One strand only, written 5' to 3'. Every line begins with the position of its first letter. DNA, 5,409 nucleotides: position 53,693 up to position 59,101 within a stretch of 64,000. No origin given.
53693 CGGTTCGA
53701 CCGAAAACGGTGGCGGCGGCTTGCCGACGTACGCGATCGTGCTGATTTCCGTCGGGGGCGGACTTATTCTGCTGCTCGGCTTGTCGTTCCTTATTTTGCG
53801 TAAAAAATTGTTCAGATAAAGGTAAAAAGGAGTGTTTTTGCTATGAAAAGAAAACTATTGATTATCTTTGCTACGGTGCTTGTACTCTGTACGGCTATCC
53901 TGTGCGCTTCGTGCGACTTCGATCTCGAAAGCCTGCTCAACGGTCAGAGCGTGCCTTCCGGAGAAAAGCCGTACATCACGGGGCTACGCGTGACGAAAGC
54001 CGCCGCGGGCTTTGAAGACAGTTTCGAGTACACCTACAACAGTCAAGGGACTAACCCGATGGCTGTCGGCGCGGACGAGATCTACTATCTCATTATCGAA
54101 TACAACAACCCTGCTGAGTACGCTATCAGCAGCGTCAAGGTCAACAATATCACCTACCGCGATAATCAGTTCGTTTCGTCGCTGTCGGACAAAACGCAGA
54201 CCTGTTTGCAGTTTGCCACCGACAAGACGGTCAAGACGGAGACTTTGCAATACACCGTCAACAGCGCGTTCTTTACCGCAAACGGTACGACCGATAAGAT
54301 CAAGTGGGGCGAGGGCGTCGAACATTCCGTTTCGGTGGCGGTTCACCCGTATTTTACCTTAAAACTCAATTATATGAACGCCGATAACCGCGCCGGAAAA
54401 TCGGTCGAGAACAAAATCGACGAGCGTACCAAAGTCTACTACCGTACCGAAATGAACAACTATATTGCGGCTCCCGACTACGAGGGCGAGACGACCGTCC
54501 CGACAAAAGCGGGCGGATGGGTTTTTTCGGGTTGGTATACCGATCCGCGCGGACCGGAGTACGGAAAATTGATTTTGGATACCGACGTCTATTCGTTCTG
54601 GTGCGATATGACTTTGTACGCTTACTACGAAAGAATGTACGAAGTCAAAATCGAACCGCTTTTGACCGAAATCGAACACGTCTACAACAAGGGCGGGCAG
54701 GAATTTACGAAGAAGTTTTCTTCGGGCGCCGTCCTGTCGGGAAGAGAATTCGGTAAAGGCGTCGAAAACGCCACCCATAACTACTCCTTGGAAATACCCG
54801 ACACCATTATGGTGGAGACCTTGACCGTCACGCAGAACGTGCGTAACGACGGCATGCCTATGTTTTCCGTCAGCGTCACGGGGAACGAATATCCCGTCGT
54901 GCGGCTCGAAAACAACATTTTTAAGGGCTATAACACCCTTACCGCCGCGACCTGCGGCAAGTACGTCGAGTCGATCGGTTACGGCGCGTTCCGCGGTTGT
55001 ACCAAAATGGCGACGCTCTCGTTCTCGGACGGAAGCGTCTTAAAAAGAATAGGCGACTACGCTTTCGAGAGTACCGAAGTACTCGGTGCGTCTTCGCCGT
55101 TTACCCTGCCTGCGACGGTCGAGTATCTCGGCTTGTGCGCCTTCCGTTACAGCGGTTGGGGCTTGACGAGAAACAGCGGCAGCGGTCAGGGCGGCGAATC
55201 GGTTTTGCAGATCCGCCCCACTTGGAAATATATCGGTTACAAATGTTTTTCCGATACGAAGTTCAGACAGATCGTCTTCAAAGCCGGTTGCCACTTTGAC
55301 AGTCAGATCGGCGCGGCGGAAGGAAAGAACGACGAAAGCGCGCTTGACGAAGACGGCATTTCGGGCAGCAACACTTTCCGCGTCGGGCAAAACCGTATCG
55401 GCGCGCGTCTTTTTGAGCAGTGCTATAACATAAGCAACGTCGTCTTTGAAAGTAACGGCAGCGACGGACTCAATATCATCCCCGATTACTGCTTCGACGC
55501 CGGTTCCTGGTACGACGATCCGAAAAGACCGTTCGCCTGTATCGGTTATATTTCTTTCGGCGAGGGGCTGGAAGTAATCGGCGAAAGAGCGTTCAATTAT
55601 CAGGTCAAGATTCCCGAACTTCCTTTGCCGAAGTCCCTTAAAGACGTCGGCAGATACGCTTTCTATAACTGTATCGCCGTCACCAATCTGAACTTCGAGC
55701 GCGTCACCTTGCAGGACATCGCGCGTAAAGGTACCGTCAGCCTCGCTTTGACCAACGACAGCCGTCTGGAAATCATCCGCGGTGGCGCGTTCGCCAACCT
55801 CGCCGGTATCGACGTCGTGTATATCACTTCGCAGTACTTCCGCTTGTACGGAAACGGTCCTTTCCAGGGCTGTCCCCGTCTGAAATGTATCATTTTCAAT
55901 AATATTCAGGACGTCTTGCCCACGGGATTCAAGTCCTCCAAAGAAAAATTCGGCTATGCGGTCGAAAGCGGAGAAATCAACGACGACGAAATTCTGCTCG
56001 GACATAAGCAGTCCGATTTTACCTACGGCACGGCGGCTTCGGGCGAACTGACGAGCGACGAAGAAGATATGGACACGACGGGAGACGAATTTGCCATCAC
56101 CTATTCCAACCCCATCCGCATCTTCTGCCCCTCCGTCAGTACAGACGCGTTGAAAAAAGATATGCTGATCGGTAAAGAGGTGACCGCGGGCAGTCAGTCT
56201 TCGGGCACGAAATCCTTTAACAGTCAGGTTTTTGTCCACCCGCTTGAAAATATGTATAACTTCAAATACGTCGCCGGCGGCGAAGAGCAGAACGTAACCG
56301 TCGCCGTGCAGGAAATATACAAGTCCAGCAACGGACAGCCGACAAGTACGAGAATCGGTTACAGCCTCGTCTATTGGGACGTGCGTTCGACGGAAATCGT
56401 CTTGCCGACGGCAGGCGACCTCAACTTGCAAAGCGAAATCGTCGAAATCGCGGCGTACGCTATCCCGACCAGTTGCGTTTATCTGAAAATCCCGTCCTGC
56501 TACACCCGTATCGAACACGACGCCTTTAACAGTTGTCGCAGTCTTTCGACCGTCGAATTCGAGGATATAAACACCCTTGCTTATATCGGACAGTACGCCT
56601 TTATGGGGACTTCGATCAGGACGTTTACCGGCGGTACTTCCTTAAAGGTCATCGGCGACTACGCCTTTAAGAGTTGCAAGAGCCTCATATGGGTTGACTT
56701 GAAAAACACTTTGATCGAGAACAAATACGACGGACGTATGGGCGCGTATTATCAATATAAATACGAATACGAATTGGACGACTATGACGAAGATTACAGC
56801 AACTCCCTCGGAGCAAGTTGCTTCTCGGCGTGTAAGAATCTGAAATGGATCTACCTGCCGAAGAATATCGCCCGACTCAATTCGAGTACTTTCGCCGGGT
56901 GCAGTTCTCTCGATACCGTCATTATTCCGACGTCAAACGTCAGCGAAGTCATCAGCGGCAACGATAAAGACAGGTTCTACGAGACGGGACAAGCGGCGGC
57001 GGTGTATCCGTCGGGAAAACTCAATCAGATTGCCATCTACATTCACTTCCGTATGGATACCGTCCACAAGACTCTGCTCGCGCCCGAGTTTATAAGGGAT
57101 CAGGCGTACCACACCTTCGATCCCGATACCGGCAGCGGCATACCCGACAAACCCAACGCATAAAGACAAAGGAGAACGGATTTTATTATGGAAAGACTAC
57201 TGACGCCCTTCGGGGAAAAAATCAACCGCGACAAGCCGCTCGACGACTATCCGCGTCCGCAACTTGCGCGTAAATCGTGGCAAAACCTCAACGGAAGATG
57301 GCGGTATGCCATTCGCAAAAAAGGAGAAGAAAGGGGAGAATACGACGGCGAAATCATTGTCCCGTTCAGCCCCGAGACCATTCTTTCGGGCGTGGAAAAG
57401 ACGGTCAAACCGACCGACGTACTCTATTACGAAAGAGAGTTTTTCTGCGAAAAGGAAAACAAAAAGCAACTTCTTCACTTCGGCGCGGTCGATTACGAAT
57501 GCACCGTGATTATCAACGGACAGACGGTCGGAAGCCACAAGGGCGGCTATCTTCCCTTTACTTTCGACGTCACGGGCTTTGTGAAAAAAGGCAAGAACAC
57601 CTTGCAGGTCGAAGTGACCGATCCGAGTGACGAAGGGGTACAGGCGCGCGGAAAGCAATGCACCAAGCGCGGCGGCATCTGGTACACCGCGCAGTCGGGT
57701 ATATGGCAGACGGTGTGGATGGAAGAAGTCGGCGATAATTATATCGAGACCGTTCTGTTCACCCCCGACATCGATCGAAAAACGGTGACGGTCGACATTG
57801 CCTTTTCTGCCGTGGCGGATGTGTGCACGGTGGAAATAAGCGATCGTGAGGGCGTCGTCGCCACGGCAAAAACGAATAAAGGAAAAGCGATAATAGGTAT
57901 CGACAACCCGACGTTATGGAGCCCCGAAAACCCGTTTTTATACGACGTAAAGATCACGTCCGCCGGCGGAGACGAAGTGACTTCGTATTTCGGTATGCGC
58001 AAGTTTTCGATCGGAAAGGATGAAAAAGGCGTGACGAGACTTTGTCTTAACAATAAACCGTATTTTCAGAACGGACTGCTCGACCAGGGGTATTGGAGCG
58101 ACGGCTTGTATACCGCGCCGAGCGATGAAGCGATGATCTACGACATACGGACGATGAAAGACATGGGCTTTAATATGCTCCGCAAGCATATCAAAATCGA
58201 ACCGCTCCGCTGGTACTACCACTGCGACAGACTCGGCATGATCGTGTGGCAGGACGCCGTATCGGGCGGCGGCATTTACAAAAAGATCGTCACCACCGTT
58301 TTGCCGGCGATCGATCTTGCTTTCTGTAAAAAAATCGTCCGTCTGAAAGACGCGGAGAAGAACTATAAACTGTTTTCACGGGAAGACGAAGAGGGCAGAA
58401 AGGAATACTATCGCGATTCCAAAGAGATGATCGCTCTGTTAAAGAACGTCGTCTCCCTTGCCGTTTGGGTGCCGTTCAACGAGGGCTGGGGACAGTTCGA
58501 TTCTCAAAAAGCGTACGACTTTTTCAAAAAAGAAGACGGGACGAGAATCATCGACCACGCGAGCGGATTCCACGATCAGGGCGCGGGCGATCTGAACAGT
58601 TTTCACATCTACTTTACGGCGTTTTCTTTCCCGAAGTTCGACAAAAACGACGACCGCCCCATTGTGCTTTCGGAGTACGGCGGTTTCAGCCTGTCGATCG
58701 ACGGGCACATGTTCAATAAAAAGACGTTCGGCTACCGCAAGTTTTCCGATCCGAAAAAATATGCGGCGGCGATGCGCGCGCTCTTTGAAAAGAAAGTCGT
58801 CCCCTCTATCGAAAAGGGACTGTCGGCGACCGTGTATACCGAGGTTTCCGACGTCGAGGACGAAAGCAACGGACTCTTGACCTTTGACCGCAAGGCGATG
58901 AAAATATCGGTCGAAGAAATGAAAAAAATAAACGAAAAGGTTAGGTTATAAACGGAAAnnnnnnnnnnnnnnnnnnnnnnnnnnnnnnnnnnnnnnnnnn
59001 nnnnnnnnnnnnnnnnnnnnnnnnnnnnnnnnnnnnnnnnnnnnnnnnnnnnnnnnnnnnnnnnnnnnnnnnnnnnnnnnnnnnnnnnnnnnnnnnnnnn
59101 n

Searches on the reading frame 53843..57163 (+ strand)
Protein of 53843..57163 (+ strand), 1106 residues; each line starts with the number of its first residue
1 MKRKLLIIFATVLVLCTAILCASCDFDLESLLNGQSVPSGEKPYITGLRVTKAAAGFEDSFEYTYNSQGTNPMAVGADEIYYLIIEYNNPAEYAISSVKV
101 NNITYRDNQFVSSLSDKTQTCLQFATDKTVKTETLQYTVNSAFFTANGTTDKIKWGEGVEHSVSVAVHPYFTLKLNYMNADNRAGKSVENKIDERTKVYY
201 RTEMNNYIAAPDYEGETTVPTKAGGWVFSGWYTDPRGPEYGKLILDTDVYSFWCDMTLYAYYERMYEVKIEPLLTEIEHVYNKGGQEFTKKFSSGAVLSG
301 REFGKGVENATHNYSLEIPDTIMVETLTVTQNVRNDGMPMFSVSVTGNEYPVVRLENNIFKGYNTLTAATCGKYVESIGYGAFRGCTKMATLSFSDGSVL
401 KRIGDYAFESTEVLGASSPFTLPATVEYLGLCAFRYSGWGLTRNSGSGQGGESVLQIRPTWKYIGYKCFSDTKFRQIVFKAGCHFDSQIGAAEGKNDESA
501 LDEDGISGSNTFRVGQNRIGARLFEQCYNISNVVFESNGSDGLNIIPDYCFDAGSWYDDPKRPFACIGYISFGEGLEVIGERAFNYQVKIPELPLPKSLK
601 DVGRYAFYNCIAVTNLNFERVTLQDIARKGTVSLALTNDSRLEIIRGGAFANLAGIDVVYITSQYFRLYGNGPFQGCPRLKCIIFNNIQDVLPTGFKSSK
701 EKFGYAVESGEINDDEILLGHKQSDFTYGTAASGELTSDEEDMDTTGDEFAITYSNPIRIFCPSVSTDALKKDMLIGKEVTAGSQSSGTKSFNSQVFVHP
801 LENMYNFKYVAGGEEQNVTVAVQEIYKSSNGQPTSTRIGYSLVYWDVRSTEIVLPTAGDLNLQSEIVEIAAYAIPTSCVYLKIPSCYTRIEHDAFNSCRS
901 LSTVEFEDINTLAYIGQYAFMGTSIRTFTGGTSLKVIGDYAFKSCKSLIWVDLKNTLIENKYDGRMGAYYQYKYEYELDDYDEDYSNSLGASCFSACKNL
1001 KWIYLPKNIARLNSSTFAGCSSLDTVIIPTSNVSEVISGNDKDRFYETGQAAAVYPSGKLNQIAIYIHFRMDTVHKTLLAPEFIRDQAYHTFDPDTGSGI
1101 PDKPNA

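Call 56: search_protein_families(library=pfam, proteins=[window:53843-57163:+], max_evalue=0.00001)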
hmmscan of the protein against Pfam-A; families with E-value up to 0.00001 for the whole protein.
window:53843-57163:+ (1106 aa): 2 families
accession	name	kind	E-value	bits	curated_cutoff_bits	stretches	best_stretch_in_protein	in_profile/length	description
PF13306.12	LRR_5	-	3.4e-52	176.1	27.7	4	877-958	12-91/127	BspA type Leucine rich repeat region (6 copies)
PF13855.12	LRR_8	-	5e-10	39.4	27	0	988-1025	15-53/61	Leucine rich repeat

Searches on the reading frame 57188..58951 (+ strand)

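Call 56: search_protein_families(library=pfam, proteins=[window:57188-58951:+], max_evalue=0.00001)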
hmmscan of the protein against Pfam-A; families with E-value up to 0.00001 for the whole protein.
window:57188-58951:+ (587 aa): 4 families
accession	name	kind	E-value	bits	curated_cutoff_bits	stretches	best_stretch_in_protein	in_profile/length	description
PF02837.24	Glyco_hydro_2_N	-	7.1e-15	55.8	28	1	72-177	62-164/169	Glycosyl hydrolases family 2, sugar binding domain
PF22666.2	Glyco_hydro_2_N2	-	6.4e-12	46.3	27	1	80-156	51-130/167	Glycosyl hydrolase 2 galactose-binding domain-like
PF00703.27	Glyco_hydro_2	-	1.7e-10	42.1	23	1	185-271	2-109/109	Glycosyl hydrolases family 2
PF02836.23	Glyco_hydro_2_C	-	5e-10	39.4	21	1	286-516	9-229/302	Glycosyl hydrolases family 2, TIM barrel domain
